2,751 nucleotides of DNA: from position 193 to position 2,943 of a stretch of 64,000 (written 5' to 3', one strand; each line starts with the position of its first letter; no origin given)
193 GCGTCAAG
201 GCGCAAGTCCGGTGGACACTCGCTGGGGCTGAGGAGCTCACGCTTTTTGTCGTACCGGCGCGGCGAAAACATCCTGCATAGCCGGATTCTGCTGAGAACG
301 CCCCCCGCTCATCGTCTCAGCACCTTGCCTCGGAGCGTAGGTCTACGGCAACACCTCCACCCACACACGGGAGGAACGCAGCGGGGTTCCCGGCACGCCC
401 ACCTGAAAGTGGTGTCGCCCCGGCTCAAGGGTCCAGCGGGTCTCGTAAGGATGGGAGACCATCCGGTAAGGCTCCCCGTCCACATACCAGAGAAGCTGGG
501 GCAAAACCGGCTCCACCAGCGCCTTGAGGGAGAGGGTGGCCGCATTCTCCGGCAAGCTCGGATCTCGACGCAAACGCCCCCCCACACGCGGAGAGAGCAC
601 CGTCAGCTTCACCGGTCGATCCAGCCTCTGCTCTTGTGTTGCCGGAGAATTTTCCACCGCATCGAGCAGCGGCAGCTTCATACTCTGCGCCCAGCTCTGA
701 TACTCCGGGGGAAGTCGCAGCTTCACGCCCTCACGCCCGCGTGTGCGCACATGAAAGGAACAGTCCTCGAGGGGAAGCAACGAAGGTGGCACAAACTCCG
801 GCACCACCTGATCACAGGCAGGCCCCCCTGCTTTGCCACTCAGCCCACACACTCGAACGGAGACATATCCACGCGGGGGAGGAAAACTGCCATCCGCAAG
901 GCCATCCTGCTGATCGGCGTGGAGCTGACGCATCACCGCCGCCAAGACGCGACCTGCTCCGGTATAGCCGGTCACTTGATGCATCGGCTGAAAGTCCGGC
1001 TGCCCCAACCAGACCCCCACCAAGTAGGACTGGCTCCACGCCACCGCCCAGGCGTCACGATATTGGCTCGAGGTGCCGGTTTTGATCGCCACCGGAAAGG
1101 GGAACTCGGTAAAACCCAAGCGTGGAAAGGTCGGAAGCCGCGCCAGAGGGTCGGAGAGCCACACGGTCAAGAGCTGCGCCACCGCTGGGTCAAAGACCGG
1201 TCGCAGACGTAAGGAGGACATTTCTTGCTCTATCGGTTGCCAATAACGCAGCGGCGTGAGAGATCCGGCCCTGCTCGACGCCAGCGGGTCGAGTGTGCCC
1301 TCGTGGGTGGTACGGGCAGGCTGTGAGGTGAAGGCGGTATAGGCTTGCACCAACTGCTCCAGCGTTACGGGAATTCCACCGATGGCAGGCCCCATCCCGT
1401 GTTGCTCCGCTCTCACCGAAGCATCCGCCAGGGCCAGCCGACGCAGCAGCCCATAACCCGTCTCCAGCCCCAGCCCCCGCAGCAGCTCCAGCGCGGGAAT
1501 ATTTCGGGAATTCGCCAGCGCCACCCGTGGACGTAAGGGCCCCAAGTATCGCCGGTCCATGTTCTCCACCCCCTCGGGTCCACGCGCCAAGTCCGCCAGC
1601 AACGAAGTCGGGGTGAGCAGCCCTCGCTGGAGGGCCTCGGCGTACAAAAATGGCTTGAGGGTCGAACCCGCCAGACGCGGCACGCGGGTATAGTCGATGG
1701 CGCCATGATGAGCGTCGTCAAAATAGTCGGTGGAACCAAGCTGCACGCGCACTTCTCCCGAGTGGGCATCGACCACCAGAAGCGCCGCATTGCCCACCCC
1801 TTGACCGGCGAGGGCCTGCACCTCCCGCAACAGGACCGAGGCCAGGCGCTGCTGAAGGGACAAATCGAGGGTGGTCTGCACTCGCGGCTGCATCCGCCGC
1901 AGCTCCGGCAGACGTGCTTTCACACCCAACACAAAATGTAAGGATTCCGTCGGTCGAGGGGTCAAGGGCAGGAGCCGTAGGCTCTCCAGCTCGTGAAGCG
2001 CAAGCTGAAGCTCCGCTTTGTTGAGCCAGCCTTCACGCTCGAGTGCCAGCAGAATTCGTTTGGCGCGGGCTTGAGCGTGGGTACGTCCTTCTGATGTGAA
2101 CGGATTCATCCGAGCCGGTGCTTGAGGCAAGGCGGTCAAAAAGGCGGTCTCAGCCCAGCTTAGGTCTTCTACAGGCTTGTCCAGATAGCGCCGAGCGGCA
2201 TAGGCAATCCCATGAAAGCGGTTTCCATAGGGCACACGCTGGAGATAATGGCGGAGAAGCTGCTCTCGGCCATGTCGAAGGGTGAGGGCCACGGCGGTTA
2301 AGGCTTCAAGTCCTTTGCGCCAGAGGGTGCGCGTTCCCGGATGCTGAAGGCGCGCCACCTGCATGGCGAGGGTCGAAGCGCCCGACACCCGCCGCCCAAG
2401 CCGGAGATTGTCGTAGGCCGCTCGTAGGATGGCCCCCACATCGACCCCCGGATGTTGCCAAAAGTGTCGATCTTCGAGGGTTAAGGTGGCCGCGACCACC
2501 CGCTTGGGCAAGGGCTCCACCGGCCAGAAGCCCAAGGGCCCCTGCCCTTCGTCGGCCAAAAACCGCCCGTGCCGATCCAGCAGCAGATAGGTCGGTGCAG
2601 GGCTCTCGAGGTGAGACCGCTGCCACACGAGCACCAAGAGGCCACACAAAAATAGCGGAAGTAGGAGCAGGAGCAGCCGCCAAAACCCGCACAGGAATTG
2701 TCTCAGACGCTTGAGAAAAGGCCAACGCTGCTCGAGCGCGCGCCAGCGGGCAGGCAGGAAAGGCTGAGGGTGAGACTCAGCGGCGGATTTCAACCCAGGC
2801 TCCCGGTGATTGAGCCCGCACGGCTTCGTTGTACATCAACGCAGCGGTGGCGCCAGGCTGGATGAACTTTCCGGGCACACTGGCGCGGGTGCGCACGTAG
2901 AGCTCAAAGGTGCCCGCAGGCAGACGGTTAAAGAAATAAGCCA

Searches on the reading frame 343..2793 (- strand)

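Call 52: search_protein_families(library=pfam, proteins=[window:343-2793:-], max_evalue=0.00001)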
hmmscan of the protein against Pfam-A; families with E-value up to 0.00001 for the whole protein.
window:343-2793:- (816 aa): 3 families
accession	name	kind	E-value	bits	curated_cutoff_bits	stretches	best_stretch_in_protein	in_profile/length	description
PF00912.28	Transgly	-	8.6e-44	149.5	27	1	90-248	17-174/178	Transglycosylase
PF00905.27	Transpeptidase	-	1.9e-09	37.6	22.1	1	338-490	3-176/299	Penicillin binding protein transpeptidase domain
PF06832.18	BiPBP_C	-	1.6e-08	34.8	26.8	1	722-798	4-78/90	Penicillin-Binding Protein C-terminus Family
